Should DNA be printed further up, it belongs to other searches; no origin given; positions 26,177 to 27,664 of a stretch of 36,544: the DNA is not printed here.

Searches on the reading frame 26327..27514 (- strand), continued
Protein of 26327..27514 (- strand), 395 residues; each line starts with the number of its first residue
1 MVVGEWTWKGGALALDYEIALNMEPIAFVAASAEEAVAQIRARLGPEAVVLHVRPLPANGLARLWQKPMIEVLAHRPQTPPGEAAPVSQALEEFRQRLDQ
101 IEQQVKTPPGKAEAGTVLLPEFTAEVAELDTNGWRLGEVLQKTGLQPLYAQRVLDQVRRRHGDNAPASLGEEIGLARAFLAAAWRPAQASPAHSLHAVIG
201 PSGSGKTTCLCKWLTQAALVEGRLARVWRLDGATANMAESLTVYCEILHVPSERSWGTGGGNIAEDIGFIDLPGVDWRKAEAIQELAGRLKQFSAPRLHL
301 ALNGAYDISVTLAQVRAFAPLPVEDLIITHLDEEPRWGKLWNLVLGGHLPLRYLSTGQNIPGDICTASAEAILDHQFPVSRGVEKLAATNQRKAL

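Call 21: search_solved_structures(query=window:26327-27448:-, max_evalue=0.01, show_alignments=3)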
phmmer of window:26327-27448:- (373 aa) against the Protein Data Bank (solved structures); distinct sequences matched with E-value up to 0.01: 2.
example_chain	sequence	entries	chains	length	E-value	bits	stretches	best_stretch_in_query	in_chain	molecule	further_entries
2px0_A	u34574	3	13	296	1.9e-12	50.5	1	100-346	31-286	Flagellar biosynthesis protein flhF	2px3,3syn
8r9r_A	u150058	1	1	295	8.2e-07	31.9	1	174-347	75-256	Flagellar biosynthesis protein FlhF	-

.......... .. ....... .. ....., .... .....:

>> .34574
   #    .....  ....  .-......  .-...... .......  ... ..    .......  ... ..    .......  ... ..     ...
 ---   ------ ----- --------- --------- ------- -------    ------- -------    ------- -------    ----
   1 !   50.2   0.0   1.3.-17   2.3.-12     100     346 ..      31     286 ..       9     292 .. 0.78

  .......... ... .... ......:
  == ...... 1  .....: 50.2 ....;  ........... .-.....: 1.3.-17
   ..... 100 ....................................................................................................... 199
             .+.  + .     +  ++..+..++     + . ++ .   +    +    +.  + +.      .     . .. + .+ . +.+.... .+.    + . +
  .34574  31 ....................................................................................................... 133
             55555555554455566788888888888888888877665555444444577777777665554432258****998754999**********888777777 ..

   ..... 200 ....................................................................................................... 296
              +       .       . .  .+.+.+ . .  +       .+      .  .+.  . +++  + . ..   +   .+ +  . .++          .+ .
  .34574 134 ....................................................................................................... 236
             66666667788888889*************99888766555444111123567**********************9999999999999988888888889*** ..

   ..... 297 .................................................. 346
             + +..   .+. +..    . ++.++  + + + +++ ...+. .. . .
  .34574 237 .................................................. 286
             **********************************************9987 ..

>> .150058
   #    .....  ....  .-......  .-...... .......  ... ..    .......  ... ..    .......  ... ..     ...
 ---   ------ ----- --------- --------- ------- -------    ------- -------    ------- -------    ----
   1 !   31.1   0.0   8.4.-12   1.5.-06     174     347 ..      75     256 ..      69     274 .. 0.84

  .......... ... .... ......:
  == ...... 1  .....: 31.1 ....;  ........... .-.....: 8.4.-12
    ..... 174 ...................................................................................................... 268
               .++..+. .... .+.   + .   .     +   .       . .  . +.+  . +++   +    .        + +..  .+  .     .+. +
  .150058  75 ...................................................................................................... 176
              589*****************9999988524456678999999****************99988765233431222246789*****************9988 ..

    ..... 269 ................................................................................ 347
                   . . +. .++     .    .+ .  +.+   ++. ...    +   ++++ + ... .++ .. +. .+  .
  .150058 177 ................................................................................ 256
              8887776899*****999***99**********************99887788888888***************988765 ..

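Call 24: list_cluster_members(proteins=[P0022, P0025, P0026, P0126, P0001, P0002, P0016, P0035, P0042, P0121])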
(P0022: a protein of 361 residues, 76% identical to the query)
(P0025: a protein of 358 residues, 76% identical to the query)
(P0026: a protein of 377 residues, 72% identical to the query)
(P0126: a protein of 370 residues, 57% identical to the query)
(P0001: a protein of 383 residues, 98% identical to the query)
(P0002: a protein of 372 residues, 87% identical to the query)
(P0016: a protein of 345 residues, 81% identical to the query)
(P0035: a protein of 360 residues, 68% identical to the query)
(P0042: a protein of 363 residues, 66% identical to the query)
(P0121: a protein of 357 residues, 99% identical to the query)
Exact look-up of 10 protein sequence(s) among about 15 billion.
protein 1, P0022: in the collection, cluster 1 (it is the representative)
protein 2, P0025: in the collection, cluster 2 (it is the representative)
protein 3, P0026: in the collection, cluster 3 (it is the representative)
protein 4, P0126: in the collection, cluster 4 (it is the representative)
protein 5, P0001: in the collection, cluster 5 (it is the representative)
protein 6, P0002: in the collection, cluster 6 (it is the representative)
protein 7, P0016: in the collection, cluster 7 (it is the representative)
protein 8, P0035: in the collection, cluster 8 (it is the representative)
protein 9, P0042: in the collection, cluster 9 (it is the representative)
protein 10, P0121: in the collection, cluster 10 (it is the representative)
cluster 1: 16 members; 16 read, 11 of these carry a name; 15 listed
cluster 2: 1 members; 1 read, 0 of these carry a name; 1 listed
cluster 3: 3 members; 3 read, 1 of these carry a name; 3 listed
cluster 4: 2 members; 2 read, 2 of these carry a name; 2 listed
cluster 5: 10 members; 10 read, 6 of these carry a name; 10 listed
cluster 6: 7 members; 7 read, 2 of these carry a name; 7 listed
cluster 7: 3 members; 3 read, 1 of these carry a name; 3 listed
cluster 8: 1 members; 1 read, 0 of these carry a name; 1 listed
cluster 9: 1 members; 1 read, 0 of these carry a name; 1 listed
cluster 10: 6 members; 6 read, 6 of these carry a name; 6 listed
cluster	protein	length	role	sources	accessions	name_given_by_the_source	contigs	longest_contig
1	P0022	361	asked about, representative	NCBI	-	-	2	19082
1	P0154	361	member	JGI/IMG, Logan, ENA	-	flagellar biosynthesis protein FlhF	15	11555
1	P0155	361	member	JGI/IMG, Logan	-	flagellar biosynthesis protein FlhF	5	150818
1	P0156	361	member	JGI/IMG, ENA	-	flagellar biosynthesis protein FlhF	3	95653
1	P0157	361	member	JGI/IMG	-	flagellar biosynthesis protein FlhF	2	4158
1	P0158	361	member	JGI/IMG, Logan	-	flagellar biosynthesis protein FlhF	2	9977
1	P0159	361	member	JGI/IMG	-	flagellar biosynthesis protein FlhF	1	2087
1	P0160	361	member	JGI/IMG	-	flagellar biosynthesis protein FlhF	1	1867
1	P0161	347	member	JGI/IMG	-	flagellar biosynthesis protein FlhF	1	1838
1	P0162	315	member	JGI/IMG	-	hypothetical protein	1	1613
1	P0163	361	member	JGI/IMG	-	flagellar biosynthesis protein FlhF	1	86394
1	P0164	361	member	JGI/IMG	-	flagellar biosynthesis protein FlhF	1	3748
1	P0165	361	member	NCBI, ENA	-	-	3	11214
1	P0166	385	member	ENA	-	-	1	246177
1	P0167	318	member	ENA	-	-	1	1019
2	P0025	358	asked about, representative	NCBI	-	-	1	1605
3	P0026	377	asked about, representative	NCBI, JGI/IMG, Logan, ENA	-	flagellar biosynthesis protein FlhF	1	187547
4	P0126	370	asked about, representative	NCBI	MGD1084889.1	MAG: hypothetical protein ABSA47_09095 [Verrucomicrobiota bacterium]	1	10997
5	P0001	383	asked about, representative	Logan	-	-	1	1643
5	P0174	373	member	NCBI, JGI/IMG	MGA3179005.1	MAG: hypothetical protein ABSF38_01535 [Verrucomicrobiota bacterium] | flagellar biosynthesis protein FlhF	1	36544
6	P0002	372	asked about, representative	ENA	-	-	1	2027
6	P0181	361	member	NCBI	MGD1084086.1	MAG: hypothetical protein ABSA47_04945 [Verrucomicrobiota bacterium]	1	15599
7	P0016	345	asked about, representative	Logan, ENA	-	-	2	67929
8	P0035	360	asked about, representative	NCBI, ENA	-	-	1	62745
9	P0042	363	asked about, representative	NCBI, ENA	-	-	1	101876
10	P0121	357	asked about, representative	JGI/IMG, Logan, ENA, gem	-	Spy/CpxP family protein refolding chaperone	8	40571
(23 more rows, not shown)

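Call 28: find_homologous_proteins(query=L025:7882-9981:+, max_evalue=1e-100)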
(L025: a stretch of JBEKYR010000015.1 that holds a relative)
Query L025:7882-9981:+ (699 aa): 7998 proteins with E <= 1e-100 among 8000 candidates; the best 120 are listed.
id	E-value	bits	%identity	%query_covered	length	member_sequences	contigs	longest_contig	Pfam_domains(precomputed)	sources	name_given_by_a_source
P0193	0.0e+0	1441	96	100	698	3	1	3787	PF00771.26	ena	-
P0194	0.0e+0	1411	92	100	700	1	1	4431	PF00771.26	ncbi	-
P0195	0.0e+0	1399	92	100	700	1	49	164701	PF00771.26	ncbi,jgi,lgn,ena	jgi:flagellar biosynthesis protein FlhA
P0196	0.0e+0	1397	92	100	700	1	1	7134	PF00771.26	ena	-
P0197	0.0e+0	1397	92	100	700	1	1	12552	PF00771.26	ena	-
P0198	0.0e+0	1397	92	100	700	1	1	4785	PF00771.26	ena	-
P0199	0.0e+0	1396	92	100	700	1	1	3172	PF00771.26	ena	-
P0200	0.0e+0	1394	92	100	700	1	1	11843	PF00771.26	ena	-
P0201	0.0e+0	1370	91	100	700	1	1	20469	PF00771.26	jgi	jgi:flagellar biosynthesis protein FlhA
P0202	0.0e+0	1370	90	100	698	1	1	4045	PF00771.26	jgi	jgi:flagellar biosynthesis protein FlhA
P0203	0.0e+0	1369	90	100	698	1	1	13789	PF00771.26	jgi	jgi:flagellar biosynthesis protein FlhA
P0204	0.0e+0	1369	91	100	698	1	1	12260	PF00771.26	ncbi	ncbi:MAG: flagellar biosynthesis protein FlhA [Limisphaerales bacterium]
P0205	0.0e+0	1358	90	100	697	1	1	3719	PF00771.26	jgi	jgi:flagellar biosynthesis protein FlhA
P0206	0.0e+0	1355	90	99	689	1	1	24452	PF00771.26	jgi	jgi:flagellar biosynthesis protein FlhA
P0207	0.0e+0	1330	87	100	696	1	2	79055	PF00771.26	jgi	jgi:flagellar biosynthesis protein FlhA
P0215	0.0e+0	1316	87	100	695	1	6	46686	PF00771.26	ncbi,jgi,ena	-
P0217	0.0e+0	1314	86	100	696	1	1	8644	PF00771.26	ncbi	ncbi:MAG: flagellar biosynthesis protein FlhA [Verrucomicrobiota bacterium]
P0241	0.0e+0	1294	87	99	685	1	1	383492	PF00771.26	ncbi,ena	-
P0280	0.0e+0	1275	85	100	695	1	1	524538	PF00771.26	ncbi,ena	-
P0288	0.0e+0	1271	84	100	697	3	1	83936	PF00771.26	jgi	-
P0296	0.0e+0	1267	83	100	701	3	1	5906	PF00771.26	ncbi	-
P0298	0.0e+0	1267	84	99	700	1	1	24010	PF00771.26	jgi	jgi:flagellar biosynthesis protein FlhA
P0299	0.0e+0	1266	83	100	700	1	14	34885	PF00771.26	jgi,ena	jgi:flagellar biosynthesis protein FlhA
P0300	0.0e+0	1266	83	100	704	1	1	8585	PF00771.26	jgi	-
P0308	0.0e+0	1265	84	99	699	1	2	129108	PF00771.26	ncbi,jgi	ncbi:MAG: flagellar biosynthesis protein FlhA [Verrucomicrobiota bacterium]|jgi:flagellar biosynthes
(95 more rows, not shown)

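Call 29: find_encoding_contigs(protein=P0241, flank=10000, max_places=2)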
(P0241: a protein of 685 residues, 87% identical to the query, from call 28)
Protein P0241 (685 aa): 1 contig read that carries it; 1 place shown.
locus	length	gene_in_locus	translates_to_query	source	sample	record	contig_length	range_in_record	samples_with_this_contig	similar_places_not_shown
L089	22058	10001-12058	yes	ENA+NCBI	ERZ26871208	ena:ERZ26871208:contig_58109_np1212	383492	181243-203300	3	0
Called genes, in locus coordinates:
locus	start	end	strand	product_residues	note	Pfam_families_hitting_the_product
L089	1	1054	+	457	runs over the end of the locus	PF02874:ATP-synt_ab_N, PF00006:ATP-synt_ab, PF18269:T3SS_ATPase_C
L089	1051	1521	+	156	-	PF02050:FliJ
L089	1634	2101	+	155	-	-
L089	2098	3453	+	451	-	-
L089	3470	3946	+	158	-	PF03963:FlgD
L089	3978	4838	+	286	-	PF00460:Flg_bb_rod, PF22692:LlgE_F_G_D1, PF06429:Flg_bbr_C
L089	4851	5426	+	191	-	PF03748:FliL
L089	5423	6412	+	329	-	PF02154:FliM, PF01052:FliMN_C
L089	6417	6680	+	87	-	PF28396:SepQ_C (weak), PF01052:FliMN_C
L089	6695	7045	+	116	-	PF04347:FliO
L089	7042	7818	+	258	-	PF00813:FliP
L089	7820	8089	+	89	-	PF01313:Bac_export_3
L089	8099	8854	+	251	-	PF01311:Bac_export_1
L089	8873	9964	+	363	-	PF01312:Bac_export_2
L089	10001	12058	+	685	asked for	PF00771:FHIPEP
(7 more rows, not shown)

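Call 30: find_encoding_contigs(protein=P0280, flank=10000, max_places=2)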
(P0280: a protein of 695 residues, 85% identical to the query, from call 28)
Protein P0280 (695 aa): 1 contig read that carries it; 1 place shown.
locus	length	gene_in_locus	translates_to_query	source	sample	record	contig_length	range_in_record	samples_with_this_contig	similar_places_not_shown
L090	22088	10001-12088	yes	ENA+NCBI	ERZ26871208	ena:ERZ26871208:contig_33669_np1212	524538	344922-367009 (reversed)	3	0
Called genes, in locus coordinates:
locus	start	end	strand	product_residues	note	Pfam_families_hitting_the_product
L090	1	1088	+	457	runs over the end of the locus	PF02874:ATP-synt_ab_N, PF00006:ATP-synt_ab, PF18269:T3SS_ATPase_C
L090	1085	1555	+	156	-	PF02050:FliJ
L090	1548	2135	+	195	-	-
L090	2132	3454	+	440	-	-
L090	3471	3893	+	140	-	PF03963:FlgD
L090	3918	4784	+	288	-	PF00460:Flg_bb_rod, PF22692:LlgE_F_G_D1, PF06429:Flg_bbr_C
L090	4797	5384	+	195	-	PF03748:FliL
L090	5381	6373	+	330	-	PF02154:FliM, PF01052:FliMN_C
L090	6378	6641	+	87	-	PF01052:FliMN_C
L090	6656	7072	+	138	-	PF04347:FliO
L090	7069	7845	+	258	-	PF00813:FliP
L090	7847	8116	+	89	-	PF01313:Bac_export_3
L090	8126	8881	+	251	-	PF01311:Bac_export_1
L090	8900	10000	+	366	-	PF01312:Bac_export_2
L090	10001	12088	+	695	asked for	PF00771:FHIPEP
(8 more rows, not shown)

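Call 31: find_encoding_contigs(protein=P0308, flank=10000, max_places=3)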
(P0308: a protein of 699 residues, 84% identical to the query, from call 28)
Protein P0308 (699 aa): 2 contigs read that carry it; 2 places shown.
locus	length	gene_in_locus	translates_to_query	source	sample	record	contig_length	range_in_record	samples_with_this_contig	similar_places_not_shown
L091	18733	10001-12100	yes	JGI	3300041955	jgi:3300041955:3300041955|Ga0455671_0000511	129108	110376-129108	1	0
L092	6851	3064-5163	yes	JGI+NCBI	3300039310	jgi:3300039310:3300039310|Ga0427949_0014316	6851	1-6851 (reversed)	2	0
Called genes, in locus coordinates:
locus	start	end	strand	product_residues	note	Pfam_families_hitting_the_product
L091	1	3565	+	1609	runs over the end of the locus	-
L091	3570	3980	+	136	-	PF03963:FlgD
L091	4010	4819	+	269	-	PF00460:Flg_bb_rod, PF22692:LlgE_F_G_D1, PF06429:Flg_bbr_C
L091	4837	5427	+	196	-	PF03748:FliL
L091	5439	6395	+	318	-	PF02154:FliM, PF01052:FliMN_C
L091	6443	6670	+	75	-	PF01052:FliMN_C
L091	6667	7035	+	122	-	PF04347:FliO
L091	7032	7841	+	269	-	PF00813:FliP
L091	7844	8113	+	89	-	PF01313:Bac_export_3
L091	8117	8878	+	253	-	PF01311:Bac_export_1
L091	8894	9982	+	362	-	PF01312:Bac_export_2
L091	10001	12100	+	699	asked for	PF00771:FHIPEP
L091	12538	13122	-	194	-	PF13395:HNH_4, PF14279:HNH_5 (weak)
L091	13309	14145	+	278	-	-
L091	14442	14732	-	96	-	-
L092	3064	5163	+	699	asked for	PF00771:FHIPEP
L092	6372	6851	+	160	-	?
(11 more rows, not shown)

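Call 32: list_cluster_members(proteins=[P0308, P0217, P0194, P0215, P0296, P0195, P0181, P0174])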
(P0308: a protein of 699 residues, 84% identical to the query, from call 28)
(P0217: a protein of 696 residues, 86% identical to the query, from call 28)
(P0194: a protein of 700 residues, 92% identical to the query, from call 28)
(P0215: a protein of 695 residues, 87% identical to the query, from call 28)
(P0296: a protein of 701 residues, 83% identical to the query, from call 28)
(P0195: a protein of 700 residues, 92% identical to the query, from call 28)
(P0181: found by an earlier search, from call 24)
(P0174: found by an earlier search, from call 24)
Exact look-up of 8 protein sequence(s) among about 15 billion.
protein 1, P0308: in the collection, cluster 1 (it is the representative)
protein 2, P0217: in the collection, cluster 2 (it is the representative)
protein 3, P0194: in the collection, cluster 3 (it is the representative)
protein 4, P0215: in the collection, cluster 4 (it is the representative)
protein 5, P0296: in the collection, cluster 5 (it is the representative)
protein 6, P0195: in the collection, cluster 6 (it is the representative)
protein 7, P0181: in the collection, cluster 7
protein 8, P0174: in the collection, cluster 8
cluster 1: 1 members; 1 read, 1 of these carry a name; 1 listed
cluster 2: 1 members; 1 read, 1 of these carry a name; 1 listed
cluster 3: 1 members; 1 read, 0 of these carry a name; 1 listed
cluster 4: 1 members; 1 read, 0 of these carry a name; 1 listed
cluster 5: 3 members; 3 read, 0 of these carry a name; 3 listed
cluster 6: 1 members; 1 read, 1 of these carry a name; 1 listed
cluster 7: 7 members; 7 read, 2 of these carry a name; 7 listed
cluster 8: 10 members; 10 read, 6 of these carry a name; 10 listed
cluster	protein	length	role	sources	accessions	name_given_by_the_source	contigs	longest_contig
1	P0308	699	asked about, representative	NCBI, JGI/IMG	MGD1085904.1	MAG: flagellar biosynthesis protein FlhA [Verrucomicrobiota bacterium] | flagellar biosynthesis protein FlhA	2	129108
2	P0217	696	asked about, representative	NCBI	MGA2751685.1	MAG: flagellar biosynthesis protein FlhA [Verrucomicrobiota bacterium]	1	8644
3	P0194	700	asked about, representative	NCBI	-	-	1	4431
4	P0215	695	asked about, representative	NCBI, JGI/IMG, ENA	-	-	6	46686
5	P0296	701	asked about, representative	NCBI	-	-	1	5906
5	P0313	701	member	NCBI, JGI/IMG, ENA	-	-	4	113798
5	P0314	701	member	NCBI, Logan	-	-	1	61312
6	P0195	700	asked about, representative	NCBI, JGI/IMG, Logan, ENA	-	flagellar biosynthesis protein FlhA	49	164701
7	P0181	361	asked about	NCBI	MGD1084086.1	MAG: hypothetical protein ABSA47_04945 [Verrucomicrobiota bacterium]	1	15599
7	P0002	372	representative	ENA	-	-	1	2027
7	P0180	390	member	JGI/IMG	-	flagellar biosynthesis protein FlhF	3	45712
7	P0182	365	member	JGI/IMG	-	-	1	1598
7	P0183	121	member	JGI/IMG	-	-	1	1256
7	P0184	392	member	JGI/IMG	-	-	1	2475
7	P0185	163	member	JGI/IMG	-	-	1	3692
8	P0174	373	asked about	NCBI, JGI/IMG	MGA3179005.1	MAG: hypothetical protein ABSF38_01535 [Verrucomicrobiota bacterium] | flagellar biosynthesis protein FlhF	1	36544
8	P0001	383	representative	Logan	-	-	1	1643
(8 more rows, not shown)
